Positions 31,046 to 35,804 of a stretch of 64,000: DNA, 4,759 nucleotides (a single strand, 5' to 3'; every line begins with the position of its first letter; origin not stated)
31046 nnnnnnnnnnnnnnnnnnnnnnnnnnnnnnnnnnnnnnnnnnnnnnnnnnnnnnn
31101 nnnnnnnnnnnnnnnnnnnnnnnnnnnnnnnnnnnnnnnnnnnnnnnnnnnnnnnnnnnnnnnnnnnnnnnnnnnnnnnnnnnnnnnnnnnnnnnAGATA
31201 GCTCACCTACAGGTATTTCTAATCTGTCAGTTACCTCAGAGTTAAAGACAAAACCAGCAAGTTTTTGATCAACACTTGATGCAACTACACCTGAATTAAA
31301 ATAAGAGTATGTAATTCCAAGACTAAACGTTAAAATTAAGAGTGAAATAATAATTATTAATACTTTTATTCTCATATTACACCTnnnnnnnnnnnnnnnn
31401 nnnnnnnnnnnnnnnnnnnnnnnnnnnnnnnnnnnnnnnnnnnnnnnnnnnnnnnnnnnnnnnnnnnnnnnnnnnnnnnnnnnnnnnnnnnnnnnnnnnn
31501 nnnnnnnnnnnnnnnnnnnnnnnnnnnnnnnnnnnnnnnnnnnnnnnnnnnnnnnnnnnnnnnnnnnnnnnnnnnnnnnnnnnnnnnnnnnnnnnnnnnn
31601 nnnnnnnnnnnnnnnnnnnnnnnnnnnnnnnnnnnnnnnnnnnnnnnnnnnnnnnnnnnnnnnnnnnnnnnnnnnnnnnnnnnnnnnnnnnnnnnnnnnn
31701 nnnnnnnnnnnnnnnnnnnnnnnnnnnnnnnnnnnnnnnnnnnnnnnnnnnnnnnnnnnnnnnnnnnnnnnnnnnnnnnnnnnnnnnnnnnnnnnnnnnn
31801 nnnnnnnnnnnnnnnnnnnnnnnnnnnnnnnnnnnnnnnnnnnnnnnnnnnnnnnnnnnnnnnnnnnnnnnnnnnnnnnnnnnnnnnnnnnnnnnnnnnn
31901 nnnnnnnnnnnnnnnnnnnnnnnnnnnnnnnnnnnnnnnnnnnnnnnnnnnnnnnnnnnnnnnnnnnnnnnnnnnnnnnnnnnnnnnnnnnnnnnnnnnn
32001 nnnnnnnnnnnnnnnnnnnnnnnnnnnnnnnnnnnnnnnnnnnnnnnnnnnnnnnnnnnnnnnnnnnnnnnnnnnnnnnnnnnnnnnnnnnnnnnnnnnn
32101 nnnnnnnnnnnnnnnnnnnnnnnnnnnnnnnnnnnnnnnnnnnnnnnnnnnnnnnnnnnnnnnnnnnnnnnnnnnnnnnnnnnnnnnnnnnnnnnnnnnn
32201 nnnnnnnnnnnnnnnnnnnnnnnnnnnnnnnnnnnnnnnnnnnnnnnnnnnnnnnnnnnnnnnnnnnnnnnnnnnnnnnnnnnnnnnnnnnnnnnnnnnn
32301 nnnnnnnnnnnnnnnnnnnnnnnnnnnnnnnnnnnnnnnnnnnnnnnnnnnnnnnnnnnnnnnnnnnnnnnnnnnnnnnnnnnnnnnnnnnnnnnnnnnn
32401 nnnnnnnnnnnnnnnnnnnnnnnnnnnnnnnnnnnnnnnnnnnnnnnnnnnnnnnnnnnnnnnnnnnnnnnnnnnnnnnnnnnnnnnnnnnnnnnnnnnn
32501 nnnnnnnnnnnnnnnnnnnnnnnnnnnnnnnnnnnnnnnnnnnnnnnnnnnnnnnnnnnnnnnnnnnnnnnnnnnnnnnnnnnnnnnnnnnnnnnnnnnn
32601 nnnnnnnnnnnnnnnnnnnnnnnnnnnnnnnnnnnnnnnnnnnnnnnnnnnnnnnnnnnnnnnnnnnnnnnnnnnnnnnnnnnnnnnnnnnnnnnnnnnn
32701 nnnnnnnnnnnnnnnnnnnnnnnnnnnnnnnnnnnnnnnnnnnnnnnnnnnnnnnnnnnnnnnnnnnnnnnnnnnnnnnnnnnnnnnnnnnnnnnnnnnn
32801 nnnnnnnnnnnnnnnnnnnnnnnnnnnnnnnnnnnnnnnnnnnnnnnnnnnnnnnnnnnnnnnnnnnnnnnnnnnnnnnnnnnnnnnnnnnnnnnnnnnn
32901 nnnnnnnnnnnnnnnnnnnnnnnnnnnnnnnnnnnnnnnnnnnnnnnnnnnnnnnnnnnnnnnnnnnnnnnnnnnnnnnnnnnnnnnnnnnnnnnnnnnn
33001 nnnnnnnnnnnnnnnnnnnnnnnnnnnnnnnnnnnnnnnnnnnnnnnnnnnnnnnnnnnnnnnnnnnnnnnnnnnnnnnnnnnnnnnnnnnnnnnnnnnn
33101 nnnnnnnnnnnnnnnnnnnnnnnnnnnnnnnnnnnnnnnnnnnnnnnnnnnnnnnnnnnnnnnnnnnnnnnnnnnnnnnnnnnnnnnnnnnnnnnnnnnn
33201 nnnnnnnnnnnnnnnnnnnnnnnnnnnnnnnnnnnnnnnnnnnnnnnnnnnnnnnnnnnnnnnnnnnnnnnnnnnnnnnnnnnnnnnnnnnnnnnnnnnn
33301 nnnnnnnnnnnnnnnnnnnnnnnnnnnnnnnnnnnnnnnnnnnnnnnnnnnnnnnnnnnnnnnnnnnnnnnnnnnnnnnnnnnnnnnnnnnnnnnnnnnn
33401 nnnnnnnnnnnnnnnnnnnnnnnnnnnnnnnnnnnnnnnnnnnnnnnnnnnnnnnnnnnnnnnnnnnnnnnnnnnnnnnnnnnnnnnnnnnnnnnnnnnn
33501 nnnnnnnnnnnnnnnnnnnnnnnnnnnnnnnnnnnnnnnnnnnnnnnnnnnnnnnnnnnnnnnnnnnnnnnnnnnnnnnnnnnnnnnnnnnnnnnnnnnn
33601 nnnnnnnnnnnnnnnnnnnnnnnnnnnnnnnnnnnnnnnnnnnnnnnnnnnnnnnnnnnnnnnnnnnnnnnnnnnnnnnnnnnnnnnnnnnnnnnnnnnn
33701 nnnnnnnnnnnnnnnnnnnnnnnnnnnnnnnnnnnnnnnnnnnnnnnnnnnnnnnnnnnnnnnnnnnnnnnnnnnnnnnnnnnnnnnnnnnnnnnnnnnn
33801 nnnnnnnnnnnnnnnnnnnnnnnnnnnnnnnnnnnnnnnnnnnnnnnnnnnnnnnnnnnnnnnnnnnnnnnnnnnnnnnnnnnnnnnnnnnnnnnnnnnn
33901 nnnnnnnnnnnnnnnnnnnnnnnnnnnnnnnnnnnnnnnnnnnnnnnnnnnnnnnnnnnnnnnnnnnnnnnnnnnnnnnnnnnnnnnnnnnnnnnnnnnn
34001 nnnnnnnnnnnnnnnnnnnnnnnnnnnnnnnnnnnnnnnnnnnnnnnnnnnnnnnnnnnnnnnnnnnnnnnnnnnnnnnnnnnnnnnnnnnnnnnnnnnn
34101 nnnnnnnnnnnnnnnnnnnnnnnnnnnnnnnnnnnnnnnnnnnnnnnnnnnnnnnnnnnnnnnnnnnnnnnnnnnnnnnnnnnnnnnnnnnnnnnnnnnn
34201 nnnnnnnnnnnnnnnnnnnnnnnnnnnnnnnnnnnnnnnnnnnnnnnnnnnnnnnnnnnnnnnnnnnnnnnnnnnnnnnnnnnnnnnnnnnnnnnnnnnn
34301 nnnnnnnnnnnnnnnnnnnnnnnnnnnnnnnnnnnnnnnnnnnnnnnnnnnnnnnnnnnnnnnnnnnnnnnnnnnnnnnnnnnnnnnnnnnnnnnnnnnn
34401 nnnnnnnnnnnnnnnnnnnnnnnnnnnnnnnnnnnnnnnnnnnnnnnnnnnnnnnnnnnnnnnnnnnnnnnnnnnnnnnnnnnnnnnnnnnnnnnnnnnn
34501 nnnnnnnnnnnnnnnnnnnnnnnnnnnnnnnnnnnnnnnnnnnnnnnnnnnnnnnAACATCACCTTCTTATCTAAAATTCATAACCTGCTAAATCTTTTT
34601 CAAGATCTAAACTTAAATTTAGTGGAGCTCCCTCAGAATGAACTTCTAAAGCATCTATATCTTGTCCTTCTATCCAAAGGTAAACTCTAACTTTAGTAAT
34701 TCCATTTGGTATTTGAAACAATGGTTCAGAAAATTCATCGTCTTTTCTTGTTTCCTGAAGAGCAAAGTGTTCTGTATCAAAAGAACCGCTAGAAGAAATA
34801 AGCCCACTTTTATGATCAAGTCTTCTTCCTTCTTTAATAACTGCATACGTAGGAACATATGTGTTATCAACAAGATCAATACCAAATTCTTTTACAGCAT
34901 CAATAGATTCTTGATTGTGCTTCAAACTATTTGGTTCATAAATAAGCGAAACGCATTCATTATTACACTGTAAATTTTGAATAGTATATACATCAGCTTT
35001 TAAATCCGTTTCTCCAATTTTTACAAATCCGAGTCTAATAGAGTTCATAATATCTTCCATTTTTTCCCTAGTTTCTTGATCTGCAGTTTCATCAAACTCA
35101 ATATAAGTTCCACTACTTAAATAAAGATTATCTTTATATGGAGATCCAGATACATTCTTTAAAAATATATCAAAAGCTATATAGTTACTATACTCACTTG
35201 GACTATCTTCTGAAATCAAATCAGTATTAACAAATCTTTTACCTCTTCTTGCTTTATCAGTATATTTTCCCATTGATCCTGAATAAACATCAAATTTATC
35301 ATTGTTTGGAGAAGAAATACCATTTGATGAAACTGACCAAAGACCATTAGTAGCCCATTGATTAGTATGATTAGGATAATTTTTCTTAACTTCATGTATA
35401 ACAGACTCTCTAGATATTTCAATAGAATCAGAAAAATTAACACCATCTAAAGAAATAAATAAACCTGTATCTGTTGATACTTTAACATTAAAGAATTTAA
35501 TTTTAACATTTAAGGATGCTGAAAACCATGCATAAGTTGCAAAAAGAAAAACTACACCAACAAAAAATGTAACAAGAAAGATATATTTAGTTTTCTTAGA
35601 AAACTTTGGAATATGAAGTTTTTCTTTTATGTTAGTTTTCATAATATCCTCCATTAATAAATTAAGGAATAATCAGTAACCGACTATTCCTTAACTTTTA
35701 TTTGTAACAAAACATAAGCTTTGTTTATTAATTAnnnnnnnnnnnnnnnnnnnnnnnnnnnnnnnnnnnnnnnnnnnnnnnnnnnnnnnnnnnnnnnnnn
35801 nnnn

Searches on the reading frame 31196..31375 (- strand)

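Call 78: search_protein_families(library=ncbifam, proteins=[window:31196-31375:-], max_evalue=10)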
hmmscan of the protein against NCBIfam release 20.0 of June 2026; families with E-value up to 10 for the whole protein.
seq(60 aa): 1 family
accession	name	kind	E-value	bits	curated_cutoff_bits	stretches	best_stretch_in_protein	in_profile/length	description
TIGR00247.1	TIGR00247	hypoth_equivalog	0.18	10.8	103.4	1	4-40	3-39/347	endolytic transglycosylase MltG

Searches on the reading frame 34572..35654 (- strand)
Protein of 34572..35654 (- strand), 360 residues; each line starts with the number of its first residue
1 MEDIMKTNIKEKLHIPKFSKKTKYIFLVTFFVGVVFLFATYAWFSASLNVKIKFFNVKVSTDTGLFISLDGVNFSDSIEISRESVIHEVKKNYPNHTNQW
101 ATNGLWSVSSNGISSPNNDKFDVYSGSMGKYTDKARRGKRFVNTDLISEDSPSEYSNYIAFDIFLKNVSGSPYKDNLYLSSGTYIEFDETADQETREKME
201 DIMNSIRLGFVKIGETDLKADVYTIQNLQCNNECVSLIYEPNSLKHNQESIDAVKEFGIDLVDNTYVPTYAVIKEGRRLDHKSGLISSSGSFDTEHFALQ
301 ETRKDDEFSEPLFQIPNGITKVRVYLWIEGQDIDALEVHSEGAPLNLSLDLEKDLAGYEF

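Call 5: search_protein_families(library=pfam, proteins=[window:34572-35654:-], max_evalue=0.1)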
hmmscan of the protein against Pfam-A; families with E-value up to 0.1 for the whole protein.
window:34572-35654:- (360 aa): 0 families

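Call 6: search_protein_families(library=ncbifam, proteins=[window:34572-35654:-], max_evalue=0.1)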
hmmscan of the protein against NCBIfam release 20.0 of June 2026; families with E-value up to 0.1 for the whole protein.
window:34572-35654:- (360 aa): 0 families

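Call 46: search_protein_families(library=phrogs, proteins=[window:34572-35654:-], max_evalue=0.01)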
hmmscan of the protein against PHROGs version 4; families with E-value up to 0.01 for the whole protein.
window:34572-35654:- (360 aa): 0 families

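Call 53: find_homologous_proteins(query=window:34572-35654:-, max_evalue=0.001)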
Query window:34572-35654:- (360 aa): 445 proteins with E <= 0.001 among 1684 candidates; the best 120 are listed.
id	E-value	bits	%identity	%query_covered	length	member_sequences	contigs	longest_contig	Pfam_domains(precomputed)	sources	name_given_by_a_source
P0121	4.4e-235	798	100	99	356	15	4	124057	-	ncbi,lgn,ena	-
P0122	1.3e-199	681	86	98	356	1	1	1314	-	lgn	-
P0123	2.2e-199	680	85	98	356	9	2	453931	-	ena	-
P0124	1.1e-172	592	74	98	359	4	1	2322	-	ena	-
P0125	4.0e-171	587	73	96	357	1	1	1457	-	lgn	-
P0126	3.1e-170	584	71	97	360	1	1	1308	-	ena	-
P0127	1.1e-169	583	73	95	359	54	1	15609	-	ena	-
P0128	1.2e-169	582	73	97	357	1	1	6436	-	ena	-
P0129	3.6e-168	578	71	95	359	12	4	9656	-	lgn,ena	-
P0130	1.0e-167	576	72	97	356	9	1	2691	-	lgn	-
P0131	4.3e-167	574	72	98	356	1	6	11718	-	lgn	-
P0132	4.7e-167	574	70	99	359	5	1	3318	-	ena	-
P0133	9.4e-167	573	71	97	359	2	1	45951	-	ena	-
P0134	1.3e-166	573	71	97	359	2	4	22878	-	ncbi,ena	-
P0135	1.5e-166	572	70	99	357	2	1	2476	-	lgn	-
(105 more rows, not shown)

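Call 64: predict_structure(alignment_id=A5)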
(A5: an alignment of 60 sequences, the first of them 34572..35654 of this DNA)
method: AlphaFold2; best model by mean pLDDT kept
length: 360 residues; sequences in the alignment: 60
mean_pLDDT: 85.8   pTM: 0.82
mean pLDDT of the five models: 85.8, 85.7, 85.3, 83.9, 83.1
residues with pLDDT >= 90: 182; 70-90: 131; 50-70: 30; < 50: 17
segments of 3 or more residues with pLDDT < 50: 1-10, 43-47
pLDDT, mean of each block of 10 residues (from residue 1): 44 66 90 84 51 72 84 93 93 96 90 96 92 89 94 95 94 91 87 84 90 97 96 95 86 84 89 93 67 89 88 95 95 71 83 84
secondary structure, 60 per line:
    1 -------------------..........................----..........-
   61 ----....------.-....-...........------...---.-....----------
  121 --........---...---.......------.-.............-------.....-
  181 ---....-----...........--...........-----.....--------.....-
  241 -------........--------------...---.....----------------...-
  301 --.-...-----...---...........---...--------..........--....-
elements in order: H20-45 E50-59 E65-68 E77-80 H82-92 E99-101 E107-110 E123-130 E140-146 E155-167 E175-179 E184-187 H193-203 E206-216 H222-226 E235-239 H248-255 E270-272 E276-280 E297-299 E313-315 E319-329 E344-353 H356-359

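Call 71: find_encoding_contigs(protein=P0121, flank=1000, max_places=4)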
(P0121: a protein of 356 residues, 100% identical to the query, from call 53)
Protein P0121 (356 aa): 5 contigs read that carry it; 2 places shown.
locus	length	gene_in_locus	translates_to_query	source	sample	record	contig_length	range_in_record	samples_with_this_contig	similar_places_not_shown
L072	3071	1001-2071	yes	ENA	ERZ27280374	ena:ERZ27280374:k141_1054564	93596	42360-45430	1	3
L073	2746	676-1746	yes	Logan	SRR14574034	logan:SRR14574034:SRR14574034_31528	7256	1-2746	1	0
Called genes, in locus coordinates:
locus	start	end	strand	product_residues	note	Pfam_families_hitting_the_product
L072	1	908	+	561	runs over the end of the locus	PF16403:Bact_surface_Ig-like (faint)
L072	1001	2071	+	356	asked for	-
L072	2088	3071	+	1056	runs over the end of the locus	-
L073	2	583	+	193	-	?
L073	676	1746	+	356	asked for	-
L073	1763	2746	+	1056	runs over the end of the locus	-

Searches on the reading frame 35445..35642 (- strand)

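Call 78: search_protein_families(library=ncbifam, proteins=[window:35445-35642:-], max_evalue=10)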
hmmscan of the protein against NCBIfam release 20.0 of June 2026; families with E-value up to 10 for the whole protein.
seq(66 aa): 1 family
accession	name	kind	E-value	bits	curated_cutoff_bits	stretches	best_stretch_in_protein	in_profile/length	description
NF010170.0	PRK13651.1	equivalog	0.0053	15.7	432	1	5-55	83-134/308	cobalt transporter ATP-binding subunit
